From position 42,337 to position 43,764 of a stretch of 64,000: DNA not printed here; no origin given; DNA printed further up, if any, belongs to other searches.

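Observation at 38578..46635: Orphan-fold enzyme set (bicupin, two tandem-NTF2 proteins, short MetE-like Zn thiol-alkyltransferase) wired to a CUT1 ABC importer with no ATPase gene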

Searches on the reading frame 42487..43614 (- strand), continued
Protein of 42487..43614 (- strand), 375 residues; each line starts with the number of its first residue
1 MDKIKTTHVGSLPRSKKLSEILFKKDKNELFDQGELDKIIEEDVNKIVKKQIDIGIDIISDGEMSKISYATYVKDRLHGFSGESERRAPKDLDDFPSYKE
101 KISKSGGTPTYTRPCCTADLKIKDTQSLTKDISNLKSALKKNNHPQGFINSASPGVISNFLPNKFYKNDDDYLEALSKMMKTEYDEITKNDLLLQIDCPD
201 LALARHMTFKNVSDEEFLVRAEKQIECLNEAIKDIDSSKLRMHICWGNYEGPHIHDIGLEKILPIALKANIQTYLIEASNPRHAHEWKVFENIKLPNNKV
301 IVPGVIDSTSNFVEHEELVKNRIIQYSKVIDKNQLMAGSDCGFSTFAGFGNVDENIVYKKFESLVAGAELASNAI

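Call 55: search_protein_families(library=ncbifam, proteins=[L061:1372-2151:+, L013:14393-15151:-, L033:11004-11891:+, L043:11835-12770:-, L036:11201-11896:+, L042:5767-7434:-, L040:7302-8759:+, L055:5667-6977:+, L055:8874-9941:+], max_evalue=0.00001)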
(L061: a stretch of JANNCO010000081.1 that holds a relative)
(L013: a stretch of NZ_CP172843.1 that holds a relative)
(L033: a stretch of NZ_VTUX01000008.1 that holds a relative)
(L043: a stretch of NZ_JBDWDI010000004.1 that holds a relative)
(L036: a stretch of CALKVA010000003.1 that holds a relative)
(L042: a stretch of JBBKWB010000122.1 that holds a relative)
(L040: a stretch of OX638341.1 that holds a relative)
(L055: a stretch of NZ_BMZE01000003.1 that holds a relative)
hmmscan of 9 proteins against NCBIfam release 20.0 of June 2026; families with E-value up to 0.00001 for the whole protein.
L061:1372-2151:+ (260 aa): 226 families (the best 25 are shown)
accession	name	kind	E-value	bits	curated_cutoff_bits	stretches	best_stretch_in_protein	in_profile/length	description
TIGR01832.1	kduD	equivalog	5.5e-58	196.4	338.85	1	13-259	1-247/248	2-dehydro-3-deoxy-D-gluconate 5-dehydrogenase KduD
NF004778.0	PRK06124.1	equivalog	2.2e-57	194.4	303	1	11-259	5-254/256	SDR family oxidoreductase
NF005559.1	PRK07231.1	subfamily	3.8e-57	193.6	215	1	14-258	1-248/249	glucose 1-dehydrogenase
TIGR01830.1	3oxo_ACP_reduc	equivalog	4.4e-56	190.3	297.75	1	20-256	1-237/239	3-oxoacyl-[acyl-carrier-protein] reductase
NF006070.0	PRK08213.1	subfamily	7.8e-55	186.2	279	1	12-260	7-259/259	gluconate 5-dehydrogenase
NF004197.0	PRK05653.1-1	equivalog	1e-54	185.8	332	1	14-257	4-246/249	3-oxoacyl-ACP reductase FabG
NF005309.0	PRK06841.1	subfamily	1.6e-54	185.1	286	1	12-259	10-254/255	GolD/DthD family dehydrogenase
NF004818.0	PRK06172.1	equivalog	2.2e-54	184.4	336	1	13-260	3-253/253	SDR family oxidoreductase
NF005390.0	PRK06935.1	equivalog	3.9e-53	180.4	369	1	12-258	10-256/258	2-dehydro-3-deoxy-D-gluconate 5-dehydrogenase KduD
TIGR01963.1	PHB_DH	subfamily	1.1e-52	178.9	307.05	1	18-259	2-254/255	3-hydroxybutyrate dehydrogenase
NF004791.0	PRK06138.1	equivalog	1.6e-52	178.3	312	1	14-259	2-251/252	SDR family oxidoreductase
NF009466.0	PRK12826.1-2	subfamily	4.2e-52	177.1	222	1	18-257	4-244/248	3-oxoacyl-ACP reductase FabG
NF005711.0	PRK07523.1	subfamily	7.4e-52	176.5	413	1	12-259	5-253/255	SDR family oxidoreductase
NF004198.0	PRK05653.1-3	equivalog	1.1e-51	175.6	296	1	15-257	5-246/248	3-oxoacyl-ACP reductase FabG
NF005467.0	PRK07060.1-5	equivalog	2e-51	174.9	360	1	12-259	4-244/245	SDR family oxidoreductase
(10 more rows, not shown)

L013:14393-15151:- (253 aa): 28 families (the best 25 are shown)
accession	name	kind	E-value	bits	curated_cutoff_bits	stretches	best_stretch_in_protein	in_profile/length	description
NF011457.0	PRK14875.1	equivalog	1.1e-30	106.9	307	2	13-119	130-236/372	acetoin dehydrogenase dihydrolipoyllysine-residue acetyltransferase subunit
NF051488.1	bifunc_PcaDC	exception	4.6e-30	105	390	1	16-252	12-250/375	bifunctional 3-oxoadipate enol-lactonase/4-carboxymuconolactone decarboxylase PcaDC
TIGR02427.1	protocat_pcaD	equivalog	3.2e-27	95.5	255.85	1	15-252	12-250/251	3-oxoadipate enol-lactonase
NF050089.1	i_nPHAscl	equivalog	2e-24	86.1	300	1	11-117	14-120/288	intracellular short-chain-length polyhydroxyalkanoate depolymerase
TIGR03695.1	menH_SHCHC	equivalog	6.4e-24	84.7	208.55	2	17-112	4-102/252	2-succinyl-6-hydroxy-2,4-cyclohexadiene-1-carboxylate synthase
NF051487.1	bifunc_PcaCD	exception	4.8e-23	81.9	430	1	16-252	173-411/413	bifunctional 4-carboxymuconolactone decarboxylase/3-oxoadipate enol-lactonase PcaCD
TIGR03343.1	biphenyl_bphD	equivalog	2.6e-20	72.8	462.15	2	178-252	206-280/282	2-hydroxy-6-oxo-6-phenylhexa-2,4-dienoate hydrolase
NF045632.1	hydroxlase_HsaD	equivalog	2.9e-18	65.8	400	2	190-252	226-288/290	4,5:9,10-diseco-3-hydroxy-5,9,17-trioxoandrosta-1(10),2-diene-4-oate hydrolase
TIGR01738.1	bioH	equivalog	1.9e-17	63.7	206.95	1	16-114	5-98/245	pimeloyl-ACP methyl ester esterase BioH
TIGR01250.1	pro_imino_pep_2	subfamily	7.4e-17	61.8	167.65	1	182-253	218-288/288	proline iminopeptidase-family hydrolase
TIGR03611.1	RutD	equivalog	1e-16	61.1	238.5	1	16-111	14-110/258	pyrimidine utilization protein D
NF041759.1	mac_hydro_EstT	equivalog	3.7e-16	59.1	450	2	63-129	75-141/278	macrolide hydrolase EstT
NF007954.0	PRK10673.1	equivalog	1.5e-15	57.2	399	1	14-112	15-112/255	esterase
NF008340.0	PRK11126.1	equivalog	2.8e-14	53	261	1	17-97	16-94/255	2-succinyl-6-hydroxy-2,4-cyclohexadiene-1-carboxylate synthase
NF052610.1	macro_16_ester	equivalog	9.5e-14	51.4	420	1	63-248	76-276/281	alpha/beta fold macrolide esterase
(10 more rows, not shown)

L033:11004-11891:+ (296 aa): 4 families
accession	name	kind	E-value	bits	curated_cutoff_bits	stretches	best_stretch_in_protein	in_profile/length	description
TIGR03239.1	GarL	equivalog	5e-44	150.7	406.75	1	49-294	3-248/249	2-dehydro-3-deoxyglucarate aldolase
NF007849.0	PRK10558.1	equivalog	1.9e-43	148.8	393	1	46-294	7-255/256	2-dehydro-3-deoxyglucarate aldolase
TIGR02311.1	HpaI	equivalog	5e-35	121.1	368.8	1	49-293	3-248/249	4-hydroxy-2-oxoheptanedioate aldolase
NF007521.0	PRK10128.1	equivalog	4.7e-22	78.8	441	1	46-257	6-218/267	2-keto-3-deoxy-L-rhamnonate aldolase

L043:11835-12770:- (312 aa): 1 family
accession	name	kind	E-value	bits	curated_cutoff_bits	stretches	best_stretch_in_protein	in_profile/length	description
NF052480.1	FuconLaconase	equivalog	1e-31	110.6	400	1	22-311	3-285/287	L-fucono-1,5-lactonase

L036:11201-11896:+ (231 aa): 3 families
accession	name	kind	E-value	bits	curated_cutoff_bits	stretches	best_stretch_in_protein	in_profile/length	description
NF006093.0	PRK08245.1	subfamily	7.7e-10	38.6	208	1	3-206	8-208/240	hypothetical protein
NF005442.0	PRK07028.1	equivalog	1.1e-08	34.1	593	1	103-187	303-389/430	bifunctional hexulose-6-phosphate synthase/ribonuclease regulator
NF004850.0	PRK06201.1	subfamily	3.8e-08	33.1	231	1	103-215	95-209/222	hypothetical protein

L042:5767-7434:- (556 aa): 10 families
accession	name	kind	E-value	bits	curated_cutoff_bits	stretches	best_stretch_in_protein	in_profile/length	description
TIGR00813.1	sss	superfamily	3.8e-69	233.7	184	1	57-456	1-411/411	sodium/solute symporter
NF007790.0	PRK10484.1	equivalog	2.5e-45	155.3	401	1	38-466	14-454/527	solute:sodium symporter family transporter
TIGR02121.1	Na_Pro_sym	equivalog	3.6e-26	92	515.5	1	32-479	6-454/488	sodium/proline symporter PutP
TIGR02119.1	panF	equivalog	1e-23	84.2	328.05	1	33-460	7-434/471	sodium/pantothenate symporter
NF006903.2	PRK09395.1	subfamily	9.8e-15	53.9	750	1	31-463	39-478/552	cation/acetate symporter ActP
NF009135.0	PRK12488.1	subfamily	3.2e-14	52.4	850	1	28-464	30-476/549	cation/acetate symporter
TIGR03648.1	Na_symport_lg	subfamily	3.3e-13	49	320.75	1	31-220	3-190/547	VC_2705 family sodium/solute symporter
NF011948.0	PRK15419.1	equivalog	3e-10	39.6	955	1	33-461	11-444/502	sodium/proline symporter PutP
NF058657.1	MncbAcdTpMctC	equivalog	5.9e-09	34.9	670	1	27-459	6-448/527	monocarboxylic acid transporter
TIGR02711.1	symport_actP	equivalog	1.3e-08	34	1099.25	1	29-460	31-472/549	cation/acetate symporter ActP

L040:7302-8759:+ (486 aa): 0 families

L055:5667-6977:+ (436 aa): 2 families
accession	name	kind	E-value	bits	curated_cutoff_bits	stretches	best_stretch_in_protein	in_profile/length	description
TIGR00069.1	hisD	equivalog_domain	3.9e-131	437.9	243.8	1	26-420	1-393/393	histidinol dehydrogenase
NF010343.0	PRK13770.1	equivalog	2.8e-71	240.5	647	1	21-420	20-414/416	histidinol dehydrogenase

L055:8874-9941:+ (355 aa): 0 families

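Call 65: search_solved_structures(query=A2, max_evalue=0.001, show_alignments=1)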
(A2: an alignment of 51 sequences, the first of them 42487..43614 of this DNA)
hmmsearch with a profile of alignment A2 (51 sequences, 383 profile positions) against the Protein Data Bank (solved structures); distinct sequences matched with E-value up to 0.001: 12.
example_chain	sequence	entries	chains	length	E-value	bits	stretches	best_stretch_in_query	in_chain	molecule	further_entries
3rpd_A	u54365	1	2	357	1e-24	90.5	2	160-381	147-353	Methionine synthase (B12-independent)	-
1ypx_A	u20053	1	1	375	3.3e-24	88.8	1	11-371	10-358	putative vitamin-B12 independent methionine synthase family protein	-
1t7l_A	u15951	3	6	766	5.9e-18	68.2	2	10-89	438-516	5-methyltetrahydropteroyltriglutamate--homocysteine methyltransferase | 5-methyltetrahydropteroyltriglutamate-homocysteine methyltransferase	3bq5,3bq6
1xdj_A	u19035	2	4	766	5.9e-18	68.2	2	10-89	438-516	5-methyltetrahydropteroyltriglutamate--homocysteine methyltransferase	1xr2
1xpg_A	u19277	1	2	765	5.9e-18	68.2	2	10-89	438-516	5-methyltetrahydropteroyltriglutamate--homocysteine methyltransferase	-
1u1h_A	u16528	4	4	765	7.7e-17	64.6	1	9-91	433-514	5-methyltetrahydropteroyltriglutamate--homocysteine methyltransferase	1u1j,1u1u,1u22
4ztx_A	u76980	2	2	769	5.5e-13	51.9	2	10-89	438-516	Cobalamin-Independent Methionine synthase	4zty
2nq5_A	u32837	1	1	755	5.7e-13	51.8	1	9-88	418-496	5-methyltetrahydropteroyltriglutamate--homocysteine methyltransferase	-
3l7r_A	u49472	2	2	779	6e-13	51.8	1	9-88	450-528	5-methyltetrahydropteroyltriglutamate--homocysteine methyltransferase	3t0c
3ppf_A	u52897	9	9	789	3.3e-10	42.7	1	10-90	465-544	5-methyltetrahydropteroyltriglutamate--homocysteine methyltransferase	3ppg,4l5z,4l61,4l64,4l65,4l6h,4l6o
3pph_A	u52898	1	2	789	3.3e-10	42.7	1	10-90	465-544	5-methyltetrahydropteroyltriglutamate--homocysteine methyltransferase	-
3ppc_A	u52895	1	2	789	3.3e-10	42.7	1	10-90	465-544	5-methyltetrahydropteroyltriglutamate--homocysteine methyltransferase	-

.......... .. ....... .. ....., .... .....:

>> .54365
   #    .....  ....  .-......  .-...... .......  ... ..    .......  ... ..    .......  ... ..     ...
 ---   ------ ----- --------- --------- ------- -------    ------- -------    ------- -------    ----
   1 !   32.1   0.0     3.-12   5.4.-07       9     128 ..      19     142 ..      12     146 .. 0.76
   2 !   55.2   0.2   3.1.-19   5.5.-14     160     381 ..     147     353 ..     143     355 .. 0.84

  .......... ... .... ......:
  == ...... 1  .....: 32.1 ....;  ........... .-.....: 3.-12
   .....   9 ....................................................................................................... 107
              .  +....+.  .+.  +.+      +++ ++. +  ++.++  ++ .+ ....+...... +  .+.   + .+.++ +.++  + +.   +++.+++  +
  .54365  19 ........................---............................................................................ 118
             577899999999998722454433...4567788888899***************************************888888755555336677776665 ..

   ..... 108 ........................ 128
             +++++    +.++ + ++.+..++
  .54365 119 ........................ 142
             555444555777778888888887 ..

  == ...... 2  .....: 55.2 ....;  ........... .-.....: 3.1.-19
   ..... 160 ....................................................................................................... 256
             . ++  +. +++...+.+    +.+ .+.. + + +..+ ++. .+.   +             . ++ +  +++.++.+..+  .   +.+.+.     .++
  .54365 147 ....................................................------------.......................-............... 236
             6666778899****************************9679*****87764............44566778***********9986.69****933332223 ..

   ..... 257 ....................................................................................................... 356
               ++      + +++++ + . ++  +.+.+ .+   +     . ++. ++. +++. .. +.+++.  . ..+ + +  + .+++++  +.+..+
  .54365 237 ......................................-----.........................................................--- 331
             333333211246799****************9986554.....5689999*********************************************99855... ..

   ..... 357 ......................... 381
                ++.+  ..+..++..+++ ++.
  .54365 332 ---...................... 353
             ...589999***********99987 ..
